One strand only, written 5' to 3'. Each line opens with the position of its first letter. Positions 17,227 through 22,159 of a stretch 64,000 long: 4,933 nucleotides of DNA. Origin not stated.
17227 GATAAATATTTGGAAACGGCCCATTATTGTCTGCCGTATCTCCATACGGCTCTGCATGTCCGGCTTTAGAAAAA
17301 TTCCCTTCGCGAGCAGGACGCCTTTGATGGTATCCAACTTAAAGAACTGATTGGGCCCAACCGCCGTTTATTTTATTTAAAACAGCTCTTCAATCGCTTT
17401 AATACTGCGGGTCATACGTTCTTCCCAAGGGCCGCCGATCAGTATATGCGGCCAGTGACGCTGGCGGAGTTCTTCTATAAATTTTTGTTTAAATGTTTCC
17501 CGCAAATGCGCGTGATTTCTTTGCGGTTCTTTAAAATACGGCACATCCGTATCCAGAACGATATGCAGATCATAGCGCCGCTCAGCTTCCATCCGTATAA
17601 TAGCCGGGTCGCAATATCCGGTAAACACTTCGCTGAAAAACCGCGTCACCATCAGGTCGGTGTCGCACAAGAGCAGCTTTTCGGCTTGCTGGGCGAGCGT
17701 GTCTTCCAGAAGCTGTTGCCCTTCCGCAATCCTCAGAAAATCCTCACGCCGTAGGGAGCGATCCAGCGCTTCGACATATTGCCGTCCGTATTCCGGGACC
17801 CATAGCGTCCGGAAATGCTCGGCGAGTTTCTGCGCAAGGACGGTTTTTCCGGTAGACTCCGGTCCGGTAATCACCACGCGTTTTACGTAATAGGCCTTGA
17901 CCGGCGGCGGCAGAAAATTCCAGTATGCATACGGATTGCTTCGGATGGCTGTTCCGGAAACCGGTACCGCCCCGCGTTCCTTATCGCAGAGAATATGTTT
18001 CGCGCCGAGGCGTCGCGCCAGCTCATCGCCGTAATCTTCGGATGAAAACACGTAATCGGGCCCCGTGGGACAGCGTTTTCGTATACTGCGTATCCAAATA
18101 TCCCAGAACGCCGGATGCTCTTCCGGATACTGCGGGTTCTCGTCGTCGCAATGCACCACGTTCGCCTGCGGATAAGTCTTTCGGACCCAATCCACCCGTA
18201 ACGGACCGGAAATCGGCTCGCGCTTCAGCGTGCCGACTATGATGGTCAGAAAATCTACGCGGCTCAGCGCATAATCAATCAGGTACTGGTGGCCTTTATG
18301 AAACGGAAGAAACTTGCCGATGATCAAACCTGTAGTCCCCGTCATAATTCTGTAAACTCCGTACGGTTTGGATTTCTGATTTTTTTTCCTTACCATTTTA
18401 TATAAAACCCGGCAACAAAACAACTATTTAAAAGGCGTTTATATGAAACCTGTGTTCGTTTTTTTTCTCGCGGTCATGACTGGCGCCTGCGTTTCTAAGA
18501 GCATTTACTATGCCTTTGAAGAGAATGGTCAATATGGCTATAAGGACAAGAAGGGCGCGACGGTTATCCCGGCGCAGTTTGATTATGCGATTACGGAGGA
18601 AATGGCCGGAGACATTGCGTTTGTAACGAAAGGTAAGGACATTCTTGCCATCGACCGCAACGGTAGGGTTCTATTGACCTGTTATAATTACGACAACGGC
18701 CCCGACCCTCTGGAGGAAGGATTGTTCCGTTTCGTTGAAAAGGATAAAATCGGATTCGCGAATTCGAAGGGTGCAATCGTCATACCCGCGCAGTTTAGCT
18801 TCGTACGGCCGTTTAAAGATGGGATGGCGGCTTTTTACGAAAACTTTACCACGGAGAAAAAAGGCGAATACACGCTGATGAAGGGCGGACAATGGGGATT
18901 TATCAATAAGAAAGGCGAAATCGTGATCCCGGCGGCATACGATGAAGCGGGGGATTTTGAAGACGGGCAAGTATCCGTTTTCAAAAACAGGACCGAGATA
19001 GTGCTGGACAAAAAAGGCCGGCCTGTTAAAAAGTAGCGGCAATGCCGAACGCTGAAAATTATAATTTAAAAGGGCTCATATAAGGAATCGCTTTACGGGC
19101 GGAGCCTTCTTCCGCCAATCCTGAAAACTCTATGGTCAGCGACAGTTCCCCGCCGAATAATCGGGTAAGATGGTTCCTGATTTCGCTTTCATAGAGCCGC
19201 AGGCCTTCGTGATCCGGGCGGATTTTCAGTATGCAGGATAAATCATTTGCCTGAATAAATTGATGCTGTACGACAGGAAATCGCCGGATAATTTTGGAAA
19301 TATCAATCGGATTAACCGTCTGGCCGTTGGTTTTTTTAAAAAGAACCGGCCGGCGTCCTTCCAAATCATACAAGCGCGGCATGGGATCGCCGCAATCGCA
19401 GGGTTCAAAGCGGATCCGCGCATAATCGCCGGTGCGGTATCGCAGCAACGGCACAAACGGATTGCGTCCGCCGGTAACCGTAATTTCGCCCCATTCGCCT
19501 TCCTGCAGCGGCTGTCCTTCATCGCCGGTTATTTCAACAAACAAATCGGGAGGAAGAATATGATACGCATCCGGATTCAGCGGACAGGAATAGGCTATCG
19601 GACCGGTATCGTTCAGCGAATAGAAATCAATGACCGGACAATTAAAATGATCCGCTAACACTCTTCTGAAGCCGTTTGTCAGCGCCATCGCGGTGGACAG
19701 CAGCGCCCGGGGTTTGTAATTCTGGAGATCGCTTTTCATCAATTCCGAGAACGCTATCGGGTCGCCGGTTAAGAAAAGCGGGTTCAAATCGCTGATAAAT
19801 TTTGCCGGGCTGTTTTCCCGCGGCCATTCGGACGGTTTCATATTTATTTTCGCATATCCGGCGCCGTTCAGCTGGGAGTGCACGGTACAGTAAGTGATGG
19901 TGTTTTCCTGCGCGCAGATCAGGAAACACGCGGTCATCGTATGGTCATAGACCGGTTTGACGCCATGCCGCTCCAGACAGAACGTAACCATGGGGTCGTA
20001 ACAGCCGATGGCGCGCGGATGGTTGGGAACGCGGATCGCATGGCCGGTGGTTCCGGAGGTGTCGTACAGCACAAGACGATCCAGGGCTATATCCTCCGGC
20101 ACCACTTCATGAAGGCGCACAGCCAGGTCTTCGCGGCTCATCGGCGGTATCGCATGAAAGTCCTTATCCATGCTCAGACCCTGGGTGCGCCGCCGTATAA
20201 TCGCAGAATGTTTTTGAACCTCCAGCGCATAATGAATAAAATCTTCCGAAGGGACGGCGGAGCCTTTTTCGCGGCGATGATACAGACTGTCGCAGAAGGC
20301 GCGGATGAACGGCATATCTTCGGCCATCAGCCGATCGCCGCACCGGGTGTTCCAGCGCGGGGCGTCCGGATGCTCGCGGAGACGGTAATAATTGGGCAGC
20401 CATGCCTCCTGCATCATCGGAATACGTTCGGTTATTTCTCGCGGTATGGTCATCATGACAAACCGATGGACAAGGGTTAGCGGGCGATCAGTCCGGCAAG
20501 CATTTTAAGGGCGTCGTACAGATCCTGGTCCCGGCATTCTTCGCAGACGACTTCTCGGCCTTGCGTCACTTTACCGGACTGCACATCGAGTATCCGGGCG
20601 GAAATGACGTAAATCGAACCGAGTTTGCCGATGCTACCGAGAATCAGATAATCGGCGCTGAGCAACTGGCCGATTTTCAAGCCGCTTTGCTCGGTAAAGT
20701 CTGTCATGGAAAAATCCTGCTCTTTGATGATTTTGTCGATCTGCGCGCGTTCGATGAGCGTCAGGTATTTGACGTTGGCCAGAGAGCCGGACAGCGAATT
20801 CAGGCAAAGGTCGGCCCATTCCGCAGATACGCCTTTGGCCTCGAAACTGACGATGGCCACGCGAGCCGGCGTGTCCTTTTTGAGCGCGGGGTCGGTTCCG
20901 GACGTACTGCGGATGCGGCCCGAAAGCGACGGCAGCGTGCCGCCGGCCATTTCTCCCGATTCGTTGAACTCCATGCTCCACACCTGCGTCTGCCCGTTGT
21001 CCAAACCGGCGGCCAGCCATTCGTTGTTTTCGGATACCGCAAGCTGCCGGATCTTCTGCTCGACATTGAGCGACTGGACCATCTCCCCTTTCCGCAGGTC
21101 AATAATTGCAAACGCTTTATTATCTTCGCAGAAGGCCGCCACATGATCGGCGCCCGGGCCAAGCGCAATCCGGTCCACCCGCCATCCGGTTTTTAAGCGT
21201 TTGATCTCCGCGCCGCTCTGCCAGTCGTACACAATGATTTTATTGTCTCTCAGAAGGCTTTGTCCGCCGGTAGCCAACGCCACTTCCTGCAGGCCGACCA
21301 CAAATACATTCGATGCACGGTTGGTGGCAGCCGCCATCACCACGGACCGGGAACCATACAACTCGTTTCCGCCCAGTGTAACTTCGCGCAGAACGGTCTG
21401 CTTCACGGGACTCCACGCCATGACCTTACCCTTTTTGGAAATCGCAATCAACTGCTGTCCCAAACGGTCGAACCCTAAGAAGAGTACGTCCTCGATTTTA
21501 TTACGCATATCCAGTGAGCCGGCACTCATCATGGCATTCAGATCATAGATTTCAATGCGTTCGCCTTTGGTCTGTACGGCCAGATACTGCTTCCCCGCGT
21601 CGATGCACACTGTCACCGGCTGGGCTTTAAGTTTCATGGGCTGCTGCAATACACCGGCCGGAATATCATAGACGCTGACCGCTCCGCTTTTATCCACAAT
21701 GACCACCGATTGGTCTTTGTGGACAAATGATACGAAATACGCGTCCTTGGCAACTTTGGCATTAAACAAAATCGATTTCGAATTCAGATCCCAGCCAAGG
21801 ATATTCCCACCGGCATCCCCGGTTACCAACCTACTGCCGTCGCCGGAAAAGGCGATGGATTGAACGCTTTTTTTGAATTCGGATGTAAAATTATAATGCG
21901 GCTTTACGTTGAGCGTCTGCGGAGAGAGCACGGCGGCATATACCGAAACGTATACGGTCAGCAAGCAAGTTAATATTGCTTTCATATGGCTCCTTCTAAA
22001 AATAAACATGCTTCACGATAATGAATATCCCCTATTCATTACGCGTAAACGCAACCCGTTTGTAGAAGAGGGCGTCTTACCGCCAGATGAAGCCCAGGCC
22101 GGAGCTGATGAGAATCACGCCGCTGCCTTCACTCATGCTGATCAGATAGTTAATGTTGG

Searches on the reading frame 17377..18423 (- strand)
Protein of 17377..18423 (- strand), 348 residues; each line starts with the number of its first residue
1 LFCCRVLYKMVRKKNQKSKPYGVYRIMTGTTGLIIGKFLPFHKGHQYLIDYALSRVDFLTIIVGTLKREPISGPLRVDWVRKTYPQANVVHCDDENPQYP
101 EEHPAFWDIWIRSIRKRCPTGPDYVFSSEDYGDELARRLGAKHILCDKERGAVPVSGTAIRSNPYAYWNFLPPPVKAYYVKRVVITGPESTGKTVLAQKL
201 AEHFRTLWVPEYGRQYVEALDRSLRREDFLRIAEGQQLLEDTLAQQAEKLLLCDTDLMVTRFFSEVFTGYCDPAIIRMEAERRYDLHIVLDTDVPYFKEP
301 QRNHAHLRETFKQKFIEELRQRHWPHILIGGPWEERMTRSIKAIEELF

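Call 24: search_protein_families(library=ncbifam, proteins=[window:17377-18423:-], max_evalue=0.00001)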
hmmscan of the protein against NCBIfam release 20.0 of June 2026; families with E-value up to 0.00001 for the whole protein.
window:17377-18423:- (348 aa): 5 families
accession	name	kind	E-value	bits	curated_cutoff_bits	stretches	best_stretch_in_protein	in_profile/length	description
TIGR01526.1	nadR_NMN_Atrans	equivalog_domain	4.4e-79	266.1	341.15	1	30-336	2-324/325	nicotinamide-nucleotide adenylyltransferase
NF005988.0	PRK08099.1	equivalog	6.1e-50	170.5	201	1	28-346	63-404/411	multifunctional transcriptional regulator/nicotinamide-nucleotide adenylyltransferase/ribosylnicotinamide kinase NadR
TIGR00125.1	cyt_tran_rel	domain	4.7e-08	33.1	27.7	1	32-66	2-36/65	adenylyltransferase/cytidyltransferase family protein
NF002243.0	PRK01153.1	subfamily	1.4e-06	28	127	1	32-89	3-65/175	nicotinamide-nucleotide adenylyltransferase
TIGR01527.1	arch_NMN_Atrans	equivalog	3e-06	26.9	181.2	1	32-119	2-92/167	nicotinamide-nucleotide adenylyltransferase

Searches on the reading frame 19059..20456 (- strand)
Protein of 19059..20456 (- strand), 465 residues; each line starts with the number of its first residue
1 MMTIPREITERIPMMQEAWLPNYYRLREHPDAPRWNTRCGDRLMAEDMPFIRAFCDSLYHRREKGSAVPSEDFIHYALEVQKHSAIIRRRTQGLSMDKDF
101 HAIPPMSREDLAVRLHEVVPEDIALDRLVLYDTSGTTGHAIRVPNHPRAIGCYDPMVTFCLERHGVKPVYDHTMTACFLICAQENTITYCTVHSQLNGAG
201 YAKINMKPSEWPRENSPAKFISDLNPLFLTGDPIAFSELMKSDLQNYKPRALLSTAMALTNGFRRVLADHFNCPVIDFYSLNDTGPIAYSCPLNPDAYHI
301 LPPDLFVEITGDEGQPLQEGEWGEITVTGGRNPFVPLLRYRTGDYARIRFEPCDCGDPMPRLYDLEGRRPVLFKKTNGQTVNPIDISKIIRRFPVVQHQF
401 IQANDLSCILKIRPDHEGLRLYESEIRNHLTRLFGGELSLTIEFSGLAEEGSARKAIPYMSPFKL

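Call 24: search_protein_families(library=ncbifam, proteins=[window:19059-20456:-], max_evalue=0.00001)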
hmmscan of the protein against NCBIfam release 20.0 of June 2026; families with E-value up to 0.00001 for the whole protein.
window:19059-20456:- (465 aa): 5 families
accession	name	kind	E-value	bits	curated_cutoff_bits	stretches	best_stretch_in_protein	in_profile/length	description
NF045666.1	DVU1553_fam_AMP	equivalog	8.4e-32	110.5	300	1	80-368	38-330/331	DVU_1553 family AMP-dependent CoA ligase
NF053551.1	FlxY_rubin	equivalog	5.4e-19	68.2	520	1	298-404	252-357/424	flexirubin biosynthesis putative acyl-CoA ligase FlxY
NF041878.1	paak_haloarch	equivalog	7.9e-17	60.9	700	1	239-399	192-354/427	phenylacetate--CoA ligase PaaK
TIGR02155.1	PA_CoA_ligase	equivalog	9.1e-09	34.3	646.3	1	255-401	203-348/422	phenylacetate--CoA ligase PaaK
NF041217.1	BagE_FevW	exception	3.4e-08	32.9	800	1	250-395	195-336/424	bagremycin/ferroverdin synthetase BagE/FevW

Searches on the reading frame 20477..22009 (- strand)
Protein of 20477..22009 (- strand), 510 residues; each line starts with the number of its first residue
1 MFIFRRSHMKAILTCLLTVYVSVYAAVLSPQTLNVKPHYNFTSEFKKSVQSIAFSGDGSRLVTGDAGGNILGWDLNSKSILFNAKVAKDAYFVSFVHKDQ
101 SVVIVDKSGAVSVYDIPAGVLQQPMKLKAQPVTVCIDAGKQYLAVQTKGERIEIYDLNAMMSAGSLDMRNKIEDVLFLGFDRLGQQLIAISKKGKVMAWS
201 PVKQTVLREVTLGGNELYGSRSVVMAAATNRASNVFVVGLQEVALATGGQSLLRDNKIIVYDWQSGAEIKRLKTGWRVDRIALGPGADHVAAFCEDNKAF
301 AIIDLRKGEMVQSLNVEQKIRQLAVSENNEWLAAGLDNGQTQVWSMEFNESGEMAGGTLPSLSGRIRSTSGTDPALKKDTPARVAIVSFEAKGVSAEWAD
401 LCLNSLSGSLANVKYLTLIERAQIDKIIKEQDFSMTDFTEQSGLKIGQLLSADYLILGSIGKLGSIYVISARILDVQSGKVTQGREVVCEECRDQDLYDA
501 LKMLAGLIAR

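Call 24: search_protein_families(library=ncbifam, proteins=[window:20477-22009:-], max_evalue=0.00001)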
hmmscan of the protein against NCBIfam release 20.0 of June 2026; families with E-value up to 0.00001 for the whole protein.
window:20477-22009:- (510 aa): 0 families

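Call 35: find_encoding_contigs(protein=window:20477-22009:-, flank=10000, max_places=3)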
Protein window:20477-22009:- (510 aa): no gene with exactly this product is on record in the collection.
